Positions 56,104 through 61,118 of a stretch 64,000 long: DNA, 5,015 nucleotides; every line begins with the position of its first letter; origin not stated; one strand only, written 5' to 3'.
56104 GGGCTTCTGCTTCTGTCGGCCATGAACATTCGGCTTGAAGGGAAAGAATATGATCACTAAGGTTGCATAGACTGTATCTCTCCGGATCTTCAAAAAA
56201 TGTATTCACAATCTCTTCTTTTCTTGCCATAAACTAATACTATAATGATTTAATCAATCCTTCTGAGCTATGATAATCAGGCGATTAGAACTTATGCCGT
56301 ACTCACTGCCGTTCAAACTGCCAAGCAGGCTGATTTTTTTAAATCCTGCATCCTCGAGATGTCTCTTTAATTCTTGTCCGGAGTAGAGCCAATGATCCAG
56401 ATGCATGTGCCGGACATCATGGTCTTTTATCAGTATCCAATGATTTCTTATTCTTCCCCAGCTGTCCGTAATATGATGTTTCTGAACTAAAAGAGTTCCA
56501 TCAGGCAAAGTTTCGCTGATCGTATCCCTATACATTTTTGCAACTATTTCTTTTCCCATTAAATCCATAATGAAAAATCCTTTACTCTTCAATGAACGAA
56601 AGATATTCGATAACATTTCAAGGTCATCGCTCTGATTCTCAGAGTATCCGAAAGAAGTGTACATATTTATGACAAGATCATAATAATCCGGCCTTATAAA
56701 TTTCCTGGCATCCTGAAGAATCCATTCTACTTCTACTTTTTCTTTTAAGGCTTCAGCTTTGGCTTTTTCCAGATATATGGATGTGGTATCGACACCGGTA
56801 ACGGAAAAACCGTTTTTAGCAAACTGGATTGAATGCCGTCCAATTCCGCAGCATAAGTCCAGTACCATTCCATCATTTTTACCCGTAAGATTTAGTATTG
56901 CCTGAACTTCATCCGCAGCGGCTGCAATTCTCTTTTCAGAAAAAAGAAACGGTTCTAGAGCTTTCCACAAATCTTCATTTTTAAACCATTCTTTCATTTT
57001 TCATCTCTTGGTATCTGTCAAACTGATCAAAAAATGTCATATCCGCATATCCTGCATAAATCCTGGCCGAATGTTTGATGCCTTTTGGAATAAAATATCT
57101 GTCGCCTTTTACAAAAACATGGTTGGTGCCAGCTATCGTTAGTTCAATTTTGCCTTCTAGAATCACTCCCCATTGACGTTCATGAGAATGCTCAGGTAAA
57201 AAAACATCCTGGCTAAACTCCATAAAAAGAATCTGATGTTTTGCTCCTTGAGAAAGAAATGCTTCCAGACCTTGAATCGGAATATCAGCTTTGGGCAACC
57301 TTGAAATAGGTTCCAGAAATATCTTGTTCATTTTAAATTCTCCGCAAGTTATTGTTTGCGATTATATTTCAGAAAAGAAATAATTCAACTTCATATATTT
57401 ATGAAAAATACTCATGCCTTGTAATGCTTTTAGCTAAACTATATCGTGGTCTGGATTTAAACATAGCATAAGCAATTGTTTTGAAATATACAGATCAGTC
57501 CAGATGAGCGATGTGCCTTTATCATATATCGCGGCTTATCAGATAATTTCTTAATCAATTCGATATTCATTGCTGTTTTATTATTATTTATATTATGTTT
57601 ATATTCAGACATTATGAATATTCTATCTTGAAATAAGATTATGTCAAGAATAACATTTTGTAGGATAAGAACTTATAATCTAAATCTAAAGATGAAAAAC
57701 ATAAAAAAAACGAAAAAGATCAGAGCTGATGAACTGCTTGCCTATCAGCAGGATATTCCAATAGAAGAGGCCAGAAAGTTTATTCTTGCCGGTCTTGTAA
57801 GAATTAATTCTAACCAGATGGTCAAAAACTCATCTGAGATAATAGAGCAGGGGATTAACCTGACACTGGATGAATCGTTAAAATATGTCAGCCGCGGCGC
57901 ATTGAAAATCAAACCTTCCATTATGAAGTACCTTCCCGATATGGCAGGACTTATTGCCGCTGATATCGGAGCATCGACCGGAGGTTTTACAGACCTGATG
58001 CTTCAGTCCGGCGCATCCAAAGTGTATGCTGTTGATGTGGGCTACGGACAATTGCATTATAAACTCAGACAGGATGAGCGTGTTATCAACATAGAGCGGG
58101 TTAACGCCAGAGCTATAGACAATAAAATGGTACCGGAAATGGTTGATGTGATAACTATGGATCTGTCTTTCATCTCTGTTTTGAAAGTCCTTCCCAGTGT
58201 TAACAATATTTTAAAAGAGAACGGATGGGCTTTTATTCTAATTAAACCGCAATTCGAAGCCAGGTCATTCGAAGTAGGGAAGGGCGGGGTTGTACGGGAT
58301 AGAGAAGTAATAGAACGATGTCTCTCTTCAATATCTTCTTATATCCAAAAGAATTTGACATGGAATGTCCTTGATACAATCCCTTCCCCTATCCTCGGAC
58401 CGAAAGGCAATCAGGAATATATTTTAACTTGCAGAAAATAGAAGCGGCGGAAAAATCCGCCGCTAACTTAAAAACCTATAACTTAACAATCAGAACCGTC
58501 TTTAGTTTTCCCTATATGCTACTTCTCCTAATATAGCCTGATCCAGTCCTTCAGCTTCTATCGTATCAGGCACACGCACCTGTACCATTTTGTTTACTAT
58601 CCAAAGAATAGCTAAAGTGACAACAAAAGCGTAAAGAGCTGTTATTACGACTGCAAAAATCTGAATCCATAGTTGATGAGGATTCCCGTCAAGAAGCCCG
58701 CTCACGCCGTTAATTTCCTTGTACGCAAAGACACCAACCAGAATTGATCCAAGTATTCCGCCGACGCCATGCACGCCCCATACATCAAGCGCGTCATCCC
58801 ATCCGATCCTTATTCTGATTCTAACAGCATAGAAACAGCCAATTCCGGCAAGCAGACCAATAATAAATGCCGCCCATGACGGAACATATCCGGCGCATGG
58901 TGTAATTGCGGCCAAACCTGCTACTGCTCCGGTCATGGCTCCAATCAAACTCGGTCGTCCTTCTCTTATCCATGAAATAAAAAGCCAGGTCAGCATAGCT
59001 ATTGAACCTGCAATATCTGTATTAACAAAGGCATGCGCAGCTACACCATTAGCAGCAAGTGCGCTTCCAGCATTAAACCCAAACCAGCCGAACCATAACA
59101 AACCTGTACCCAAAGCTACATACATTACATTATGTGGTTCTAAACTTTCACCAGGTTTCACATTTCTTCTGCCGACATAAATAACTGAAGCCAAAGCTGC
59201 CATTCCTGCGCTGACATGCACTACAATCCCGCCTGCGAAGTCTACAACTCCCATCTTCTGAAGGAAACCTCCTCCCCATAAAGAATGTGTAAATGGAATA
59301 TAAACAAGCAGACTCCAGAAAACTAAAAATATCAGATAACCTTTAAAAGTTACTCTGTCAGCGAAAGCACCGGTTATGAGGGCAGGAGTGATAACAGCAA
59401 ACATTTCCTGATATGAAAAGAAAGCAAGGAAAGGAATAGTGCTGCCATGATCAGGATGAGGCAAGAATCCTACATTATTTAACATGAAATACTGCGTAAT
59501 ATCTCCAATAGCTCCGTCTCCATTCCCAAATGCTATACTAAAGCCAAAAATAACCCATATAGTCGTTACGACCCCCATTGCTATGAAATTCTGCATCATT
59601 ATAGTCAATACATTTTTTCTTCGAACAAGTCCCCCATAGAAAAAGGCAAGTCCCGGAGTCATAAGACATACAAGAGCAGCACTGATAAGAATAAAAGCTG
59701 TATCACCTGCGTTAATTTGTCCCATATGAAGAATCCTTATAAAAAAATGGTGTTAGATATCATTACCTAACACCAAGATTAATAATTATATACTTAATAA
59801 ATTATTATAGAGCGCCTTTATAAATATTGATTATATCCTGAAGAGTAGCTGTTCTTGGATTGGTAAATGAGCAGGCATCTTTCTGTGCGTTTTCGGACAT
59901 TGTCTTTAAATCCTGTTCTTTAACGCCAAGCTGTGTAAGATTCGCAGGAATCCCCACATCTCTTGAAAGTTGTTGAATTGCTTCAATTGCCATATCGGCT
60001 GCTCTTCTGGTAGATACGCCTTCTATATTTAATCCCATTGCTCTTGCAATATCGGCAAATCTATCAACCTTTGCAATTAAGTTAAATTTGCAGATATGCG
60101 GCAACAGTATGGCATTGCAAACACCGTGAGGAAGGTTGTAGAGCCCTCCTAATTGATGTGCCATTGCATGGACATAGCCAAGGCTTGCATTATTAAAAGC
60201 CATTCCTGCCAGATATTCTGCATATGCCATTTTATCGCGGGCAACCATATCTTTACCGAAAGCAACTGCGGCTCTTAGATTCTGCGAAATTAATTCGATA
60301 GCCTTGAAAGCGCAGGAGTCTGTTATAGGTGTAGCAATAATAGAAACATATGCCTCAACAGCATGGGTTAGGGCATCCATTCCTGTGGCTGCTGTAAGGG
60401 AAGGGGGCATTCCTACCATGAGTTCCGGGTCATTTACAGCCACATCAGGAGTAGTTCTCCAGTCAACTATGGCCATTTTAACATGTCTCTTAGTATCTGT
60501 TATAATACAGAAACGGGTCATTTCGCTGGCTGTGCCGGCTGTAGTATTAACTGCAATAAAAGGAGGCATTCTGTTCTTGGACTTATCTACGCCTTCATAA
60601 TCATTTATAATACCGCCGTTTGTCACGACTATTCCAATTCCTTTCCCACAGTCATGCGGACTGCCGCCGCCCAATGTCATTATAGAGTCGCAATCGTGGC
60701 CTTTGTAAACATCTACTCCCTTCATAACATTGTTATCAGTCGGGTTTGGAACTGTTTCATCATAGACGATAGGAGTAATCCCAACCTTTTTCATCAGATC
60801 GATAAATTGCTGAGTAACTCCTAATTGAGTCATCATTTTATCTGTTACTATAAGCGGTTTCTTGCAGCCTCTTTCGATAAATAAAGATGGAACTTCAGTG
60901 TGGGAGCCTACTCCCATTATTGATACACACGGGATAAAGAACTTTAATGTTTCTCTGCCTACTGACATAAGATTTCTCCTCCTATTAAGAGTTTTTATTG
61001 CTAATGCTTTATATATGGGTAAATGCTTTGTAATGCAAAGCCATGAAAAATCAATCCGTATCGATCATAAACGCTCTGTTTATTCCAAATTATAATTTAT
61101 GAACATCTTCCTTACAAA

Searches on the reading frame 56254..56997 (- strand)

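Call 28: search_protein_families(library=pfam, proteins=[window:56254-56997:-])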
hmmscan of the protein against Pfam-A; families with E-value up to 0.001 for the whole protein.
window:56254-56997:- (247 aa): 10 families
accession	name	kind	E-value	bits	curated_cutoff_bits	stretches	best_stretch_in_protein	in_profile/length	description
PF13649.12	Methyltransf_25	-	6.1e-16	59.3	27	1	45-140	1-97/97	Methyltransferase domain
PF13489.12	Methyltransf_23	-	3e-12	47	27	1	21-223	3-163/164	Methyltransferase domain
PF13847.12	Methyltransf_31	-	1.6e-11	44.5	27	1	43-155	5-122/145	Methyltransferase domain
PF08241.18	Methyltransf_11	-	2.8e-10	41.2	21.2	1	46-144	1-95/95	Methyltransferase domain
PF01209.24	Ubie_methyltran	-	1.7e-07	31.3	20.1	1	39-144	45-151/233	ubiE/COQ5 methyltransferase family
PF05175.20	MTS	-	8e-06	26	23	1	18-110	10-103/170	Methyltransferase small domain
PF08242.18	Methyltransf_12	-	1.6e-05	26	30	1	46-142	1-98/98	Methyltransferase domain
PF03848.20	TehB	-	4.6e-05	23.4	20.4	1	41-111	30-101/193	Tellurite resistance protein TehB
PF09445.16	Methyltransf_15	-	0.00033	20.7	22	1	44-99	3-60/165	RNA cap guanine-N2 methyltransferase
PF05401.17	NodS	-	0.00038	20.8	24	1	34-151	34-151/201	Nodulation protein S (NodS)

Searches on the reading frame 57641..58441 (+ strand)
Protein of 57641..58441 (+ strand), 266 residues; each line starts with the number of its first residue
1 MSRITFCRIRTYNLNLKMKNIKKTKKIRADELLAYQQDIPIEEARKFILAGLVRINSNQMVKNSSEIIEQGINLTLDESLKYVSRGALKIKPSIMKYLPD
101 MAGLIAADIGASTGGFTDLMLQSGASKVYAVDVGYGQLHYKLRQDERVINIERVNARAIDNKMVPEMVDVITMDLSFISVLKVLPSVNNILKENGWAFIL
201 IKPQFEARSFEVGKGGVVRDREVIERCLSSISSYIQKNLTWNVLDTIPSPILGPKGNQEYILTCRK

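Call 28: search_protein_families(library=pfam, proteins=[window:57641-58441:+])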
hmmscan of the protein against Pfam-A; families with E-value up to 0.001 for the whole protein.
window:57641-58441:+ (266 aa): 4 families
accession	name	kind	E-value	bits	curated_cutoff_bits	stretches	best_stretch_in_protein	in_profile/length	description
PF01728.25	FtsJ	-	6.5e-35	121.1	24.1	1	82-263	1-178/181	FtsJ-like methyltransferase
PF08241.18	Methyltransf_11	-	0.00032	21.7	21.2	1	108-199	2-95/95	Methyltransferase domain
PF13649.12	Methyltransf_25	-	0.00043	21.4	27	1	107-195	2-97/97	Methyltransferase domain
PF08242.18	Methyltransf_12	-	0.00082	20.5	30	0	108-196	2-97/98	Methyltransferase domain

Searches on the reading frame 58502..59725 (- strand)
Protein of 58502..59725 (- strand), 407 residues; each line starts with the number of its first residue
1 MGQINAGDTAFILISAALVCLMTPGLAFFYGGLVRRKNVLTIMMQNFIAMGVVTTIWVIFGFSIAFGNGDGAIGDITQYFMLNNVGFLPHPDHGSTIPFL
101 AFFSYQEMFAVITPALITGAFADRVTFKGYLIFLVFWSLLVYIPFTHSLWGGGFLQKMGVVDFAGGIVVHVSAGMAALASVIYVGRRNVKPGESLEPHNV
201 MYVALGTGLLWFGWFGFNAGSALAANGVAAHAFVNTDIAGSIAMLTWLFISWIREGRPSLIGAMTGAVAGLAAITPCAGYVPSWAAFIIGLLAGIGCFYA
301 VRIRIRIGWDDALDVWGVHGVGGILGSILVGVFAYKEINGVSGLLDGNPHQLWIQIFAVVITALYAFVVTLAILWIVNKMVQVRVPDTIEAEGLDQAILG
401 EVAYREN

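Call 28: search_protein_families(library=pfam, proteins=[window:58502-59725:-])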
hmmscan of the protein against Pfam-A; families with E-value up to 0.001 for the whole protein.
window:58502-59725:- (407 aa): 1 family
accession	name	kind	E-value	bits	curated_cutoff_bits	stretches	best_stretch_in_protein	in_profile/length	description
PF00909.26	Ammonium_transp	-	2e-118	396.1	23.2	1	10-404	1-399/399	Ammonium Transporter Family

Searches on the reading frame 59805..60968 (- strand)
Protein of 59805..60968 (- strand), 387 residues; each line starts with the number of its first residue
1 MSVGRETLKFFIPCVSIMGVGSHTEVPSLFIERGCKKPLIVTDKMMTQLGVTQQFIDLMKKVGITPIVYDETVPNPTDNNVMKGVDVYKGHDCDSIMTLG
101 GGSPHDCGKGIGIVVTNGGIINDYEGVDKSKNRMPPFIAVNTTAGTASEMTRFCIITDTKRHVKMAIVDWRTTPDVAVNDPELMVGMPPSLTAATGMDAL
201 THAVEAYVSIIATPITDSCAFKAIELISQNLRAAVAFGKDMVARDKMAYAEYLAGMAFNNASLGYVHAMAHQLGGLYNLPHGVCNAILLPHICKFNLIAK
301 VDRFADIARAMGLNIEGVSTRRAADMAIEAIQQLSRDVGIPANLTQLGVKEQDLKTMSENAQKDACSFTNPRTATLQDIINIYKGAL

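Call 28: search_protein_families(library=pfam, proteins=[window:59805-60968:-])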
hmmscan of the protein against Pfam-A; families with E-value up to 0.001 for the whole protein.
window:59805-60968:- (387 aa): 3 families
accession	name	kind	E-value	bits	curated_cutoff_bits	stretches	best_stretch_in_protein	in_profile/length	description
PF25137.1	ADH_Fe_C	-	4.1e-74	248.9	27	1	192-386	1-193/194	Fe-containing alcohol dehydrogenase family, C-terminal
PF00465.25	Fe-ADH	-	1.8e-46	158.3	31.3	1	17-181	5-168/168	Iron-containing alcohol dehydrogenase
PF13685.12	Fe-ADH_2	-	3.7e-07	30.7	28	1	19-111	3-93/149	Iron-containing alcohol dehydrogenase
